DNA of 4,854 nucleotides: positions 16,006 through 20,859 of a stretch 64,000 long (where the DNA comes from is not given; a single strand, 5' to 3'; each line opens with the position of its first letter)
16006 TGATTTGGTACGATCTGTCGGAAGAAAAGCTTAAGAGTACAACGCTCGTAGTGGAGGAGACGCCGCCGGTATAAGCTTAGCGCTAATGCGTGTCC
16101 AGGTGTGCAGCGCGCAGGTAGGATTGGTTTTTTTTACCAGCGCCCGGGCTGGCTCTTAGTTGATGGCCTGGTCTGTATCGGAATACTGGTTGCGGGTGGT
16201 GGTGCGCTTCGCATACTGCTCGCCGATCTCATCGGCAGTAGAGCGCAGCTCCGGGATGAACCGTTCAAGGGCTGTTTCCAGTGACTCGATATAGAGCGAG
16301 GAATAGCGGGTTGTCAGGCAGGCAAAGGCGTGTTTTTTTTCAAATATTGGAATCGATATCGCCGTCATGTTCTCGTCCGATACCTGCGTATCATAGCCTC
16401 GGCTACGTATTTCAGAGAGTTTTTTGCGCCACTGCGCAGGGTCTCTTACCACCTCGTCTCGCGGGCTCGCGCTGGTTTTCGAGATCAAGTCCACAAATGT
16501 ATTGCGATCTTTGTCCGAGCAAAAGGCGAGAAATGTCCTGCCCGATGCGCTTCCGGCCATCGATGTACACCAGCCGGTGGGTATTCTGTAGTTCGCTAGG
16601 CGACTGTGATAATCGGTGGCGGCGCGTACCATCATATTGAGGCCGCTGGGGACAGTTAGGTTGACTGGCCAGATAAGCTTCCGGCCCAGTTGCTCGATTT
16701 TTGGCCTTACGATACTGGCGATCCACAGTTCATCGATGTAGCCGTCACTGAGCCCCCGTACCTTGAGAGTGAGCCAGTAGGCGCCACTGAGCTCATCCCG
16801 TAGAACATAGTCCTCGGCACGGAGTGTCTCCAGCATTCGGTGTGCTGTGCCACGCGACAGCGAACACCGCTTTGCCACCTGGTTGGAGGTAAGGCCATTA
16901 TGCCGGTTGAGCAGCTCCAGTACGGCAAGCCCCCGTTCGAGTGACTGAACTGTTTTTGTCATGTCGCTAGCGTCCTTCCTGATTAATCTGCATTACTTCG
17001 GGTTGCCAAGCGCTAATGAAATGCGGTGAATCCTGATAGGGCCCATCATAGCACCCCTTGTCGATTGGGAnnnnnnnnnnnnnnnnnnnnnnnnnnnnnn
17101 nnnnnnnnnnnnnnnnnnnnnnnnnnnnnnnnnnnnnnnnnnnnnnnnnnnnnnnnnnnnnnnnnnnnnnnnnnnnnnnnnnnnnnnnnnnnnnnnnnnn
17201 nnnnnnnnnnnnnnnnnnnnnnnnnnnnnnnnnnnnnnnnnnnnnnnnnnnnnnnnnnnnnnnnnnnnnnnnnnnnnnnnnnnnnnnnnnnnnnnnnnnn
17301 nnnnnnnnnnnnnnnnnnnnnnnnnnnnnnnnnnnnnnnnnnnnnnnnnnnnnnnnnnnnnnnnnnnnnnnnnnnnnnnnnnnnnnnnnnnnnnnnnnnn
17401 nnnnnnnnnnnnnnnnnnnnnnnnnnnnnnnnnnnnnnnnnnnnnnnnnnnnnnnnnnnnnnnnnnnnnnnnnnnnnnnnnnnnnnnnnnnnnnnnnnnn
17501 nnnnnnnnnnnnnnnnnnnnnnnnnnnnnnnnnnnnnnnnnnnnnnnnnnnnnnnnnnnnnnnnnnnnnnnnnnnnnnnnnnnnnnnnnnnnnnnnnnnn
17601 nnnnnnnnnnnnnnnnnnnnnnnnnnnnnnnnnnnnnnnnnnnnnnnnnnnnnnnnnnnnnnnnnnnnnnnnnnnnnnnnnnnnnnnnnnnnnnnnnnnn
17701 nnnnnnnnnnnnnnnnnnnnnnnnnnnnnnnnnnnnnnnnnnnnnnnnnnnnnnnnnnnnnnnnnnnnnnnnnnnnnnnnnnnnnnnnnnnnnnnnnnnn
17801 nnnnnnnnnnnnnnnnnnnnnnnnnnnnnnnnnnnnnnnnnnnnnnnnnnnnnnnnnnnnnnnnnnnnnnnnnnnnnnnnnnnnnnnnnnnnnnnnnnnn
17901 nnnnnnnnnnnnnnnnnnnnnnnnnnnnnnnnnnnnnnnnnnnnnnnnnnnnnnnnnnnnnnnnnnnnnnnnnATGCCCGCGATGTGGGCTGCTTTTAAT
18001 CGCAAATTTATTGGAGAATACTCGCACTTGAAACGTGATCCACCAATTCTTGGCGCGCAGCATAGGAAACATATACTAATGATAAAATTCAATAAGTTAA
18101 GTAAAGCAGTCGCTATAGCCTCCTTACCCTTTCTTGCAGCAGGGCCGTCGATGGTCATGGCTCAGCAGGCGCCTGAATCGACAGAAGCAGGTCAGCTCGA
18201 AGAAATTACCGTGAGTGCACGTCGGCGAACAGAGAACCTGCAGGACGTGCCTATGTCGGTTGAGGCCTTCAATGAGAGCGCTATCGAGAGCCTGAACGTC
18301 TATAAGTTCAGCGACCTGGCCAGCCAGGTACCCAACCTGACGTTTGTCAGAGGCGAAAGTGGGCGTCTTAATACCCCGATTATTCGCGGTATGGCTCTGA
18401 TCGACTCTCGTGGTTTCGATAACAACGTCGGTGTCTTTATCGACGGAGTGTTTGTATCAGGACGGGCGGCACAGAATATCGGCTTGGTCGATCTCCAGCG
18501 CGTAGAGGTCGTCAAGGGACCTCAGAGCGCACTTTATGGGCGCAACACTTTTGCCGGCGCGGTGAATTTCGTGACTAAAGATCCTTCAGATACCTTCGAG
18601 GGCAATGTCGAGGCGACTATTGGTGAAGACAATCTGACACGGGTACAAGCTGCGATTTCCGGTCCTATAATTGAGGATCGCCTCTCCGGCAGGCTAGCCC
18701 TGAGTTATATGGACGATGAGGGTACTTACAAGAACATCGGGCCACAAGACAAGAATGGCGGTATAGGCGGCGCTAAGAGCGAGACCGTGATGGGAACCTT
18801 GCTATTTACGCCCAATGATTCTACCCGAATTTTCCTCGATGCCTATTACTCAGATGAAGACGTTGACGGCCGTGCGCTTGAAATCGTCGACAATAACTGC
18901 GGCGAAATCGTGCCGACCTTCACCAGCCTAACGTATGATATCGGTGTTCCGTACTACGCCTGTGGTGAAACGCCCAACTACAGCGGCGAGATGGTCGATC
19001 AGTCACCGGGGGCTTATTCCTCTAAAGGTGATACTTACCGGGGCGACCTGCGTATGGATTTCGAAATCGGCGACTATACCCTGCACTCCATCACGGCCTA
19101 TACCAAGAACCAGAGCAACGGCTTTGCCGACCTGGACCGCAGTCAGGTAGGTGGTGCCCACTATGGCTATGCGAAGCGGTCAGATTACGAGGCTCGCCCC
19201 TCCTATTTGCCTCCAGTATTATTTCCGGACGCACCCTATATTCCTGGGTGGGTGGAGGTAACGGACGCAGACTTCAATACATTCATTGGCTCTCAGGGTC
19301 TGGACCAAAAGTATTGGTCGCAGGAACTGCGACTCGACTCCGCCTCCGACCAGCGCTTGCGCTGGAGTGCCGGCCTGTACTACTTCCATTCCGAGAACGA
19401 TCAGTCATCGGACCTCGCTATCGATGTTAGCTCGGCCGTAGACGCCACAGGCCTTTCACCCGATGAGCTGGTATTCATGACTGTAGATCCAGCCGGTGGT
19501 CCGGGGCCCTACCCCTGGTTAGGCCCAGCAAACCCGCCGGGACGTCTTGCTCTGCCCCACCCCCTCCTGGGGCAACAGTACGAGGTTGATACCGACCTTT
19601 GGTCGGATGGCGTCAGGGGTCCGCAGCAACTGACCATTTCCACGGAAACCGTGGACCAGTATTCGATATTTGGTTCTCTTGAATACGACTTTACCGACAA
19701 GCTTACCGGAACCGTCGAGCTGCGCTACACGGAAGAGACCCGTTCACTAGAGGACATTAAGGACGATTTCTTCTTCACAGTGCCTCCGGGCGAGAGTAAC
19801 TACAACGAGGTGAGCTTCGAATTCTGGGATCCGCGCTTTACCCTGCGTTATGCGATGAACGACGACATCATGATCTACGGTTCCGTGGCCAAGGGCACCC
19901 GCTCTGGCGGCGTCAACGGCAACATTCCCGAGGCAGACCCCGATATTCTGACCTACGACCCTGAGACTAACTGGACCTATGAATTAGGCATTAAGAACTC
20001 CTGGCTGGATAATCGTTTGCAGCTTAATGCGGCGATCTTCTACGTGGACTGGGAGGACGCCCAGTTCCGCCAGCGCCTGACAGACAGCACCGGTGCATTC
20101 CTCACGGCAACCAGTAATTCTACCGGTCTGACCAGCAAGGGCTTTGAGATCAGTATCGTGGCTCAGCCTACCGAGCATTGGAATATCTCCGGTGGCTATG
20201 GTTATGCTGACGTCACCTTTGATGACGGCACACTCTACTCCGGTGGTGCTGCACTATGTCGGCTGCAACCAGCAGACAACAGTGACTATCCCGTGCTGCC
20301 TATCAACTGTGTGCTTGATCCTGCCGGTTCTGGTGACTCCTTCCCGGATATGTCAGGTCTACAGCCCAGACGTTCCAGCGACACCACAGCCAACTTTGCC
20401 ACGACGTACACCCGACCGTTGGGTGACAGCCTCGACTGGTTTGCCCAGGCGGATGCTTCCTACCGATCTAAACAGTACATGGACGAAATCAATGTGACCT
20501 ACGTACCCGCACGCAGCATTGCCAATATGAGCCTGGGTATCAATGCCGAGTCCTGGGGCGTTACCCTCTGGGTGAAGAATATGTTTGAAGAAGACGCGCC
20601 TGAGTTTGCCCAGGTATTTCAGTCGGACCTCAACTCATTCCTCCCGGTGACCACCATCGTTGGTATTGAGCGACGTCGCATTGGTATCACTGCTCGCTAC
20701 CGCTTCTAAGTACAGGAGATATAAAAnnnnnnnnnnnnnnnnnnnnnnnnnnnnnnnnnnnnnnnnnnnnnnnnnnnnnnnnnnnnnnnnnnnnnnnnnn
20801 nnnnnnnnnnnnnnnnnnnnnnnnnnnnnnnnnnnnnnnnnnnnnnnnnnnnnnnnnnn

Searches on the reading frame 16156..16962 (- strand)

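Call 50: search_protein_families(library=pfam, proteins=[window:16156-16962:-])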
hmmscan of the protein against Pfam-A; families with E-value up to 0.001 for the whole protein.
window:16156-16962:- (268 aa): 5 families
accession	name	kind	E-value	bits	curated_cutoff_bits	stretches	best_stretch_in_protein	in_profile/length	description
PF09339.16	HTH_IclR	-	7.2e-14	51.7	22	1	7-56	1-51/52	IclR helix-turn-helix domain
PF01614.24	IclR_C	-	1.7e-08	34.7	24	1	75-246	3-172/174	Bacterial transcriptional regulator IclR C-terminal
PF13412.12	HTH_24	-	6.8e-07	29.2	21.9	1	12-53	6-47/48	Winged helix-turn-helix DNA-binding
PF12802.13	MarR_2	-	3.5e-06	27.5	27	1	13-53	9-50/61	MarR family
PF25213.1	HVO_A0261_N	-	6.1e-06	26.5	35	1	9-65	11-64/86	HVO_A0261 N-terminal domain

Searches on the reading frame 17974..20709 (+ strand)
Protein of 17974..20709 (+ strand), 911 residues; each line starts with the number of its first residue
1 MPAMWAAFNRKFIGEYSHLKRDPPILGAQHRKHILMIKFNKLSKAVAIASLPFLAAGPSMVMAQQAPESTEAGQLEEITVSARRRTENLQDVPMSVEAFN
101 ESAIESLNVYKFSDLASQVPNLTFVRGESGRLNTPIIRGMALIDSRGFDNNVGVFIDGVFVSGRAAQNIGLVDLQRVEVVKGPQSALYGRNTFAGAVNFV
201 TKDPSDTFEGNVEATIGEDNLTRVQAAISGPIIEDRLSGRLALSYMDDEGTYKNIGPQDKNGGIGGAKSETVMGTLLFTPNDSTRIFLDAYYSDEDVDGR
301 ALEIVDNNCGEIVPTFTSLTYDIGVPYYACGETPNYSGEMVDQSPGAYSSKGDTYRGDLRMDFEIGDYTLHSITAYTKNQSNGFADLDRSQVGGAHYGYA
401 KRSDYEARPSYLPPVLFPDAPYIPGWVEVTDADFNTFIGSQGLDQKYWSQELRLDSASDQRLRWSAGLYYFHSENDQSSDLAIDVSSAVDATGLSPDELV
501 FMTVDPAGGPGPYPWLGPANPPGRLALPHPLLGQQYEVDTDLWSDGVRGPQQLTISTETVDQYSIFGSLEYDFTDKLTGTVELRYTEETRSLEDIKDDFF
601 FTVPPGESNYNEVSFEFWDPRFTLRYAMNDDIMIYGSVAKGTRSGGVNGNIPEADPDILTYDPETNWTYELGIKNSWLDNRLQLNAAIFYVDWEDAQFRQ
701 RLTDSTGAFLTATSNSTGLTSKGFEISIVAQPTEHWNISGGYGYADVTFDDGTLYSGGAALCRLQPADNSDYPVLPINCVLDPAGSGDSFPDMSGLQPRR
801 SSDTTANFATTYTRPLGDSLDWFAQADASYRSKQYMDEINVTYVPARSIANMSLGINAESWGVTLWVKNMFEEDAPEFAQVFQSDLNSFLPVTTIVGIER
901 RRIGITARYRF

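Call 50: search_protein_families(library=pfam, proteins=[window:17974-20709:+])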
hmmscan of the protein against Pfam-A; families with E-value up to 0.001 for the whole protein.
window:17974-20709:+ (911 aa): 2 families
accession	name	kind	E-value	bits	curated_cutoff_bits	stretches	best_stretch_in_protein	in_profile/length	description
PF00593.30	TonB_dep_Rec_b-barrel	-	4.3e-33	116.3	27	1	384-869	9-435/436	TonB dependent receptor-like, beta-barrel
PF07715.20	Plug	-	4.3e-18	66.2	23.9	1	89-196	2-107/107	TonB-dependent Receptor Plug Domain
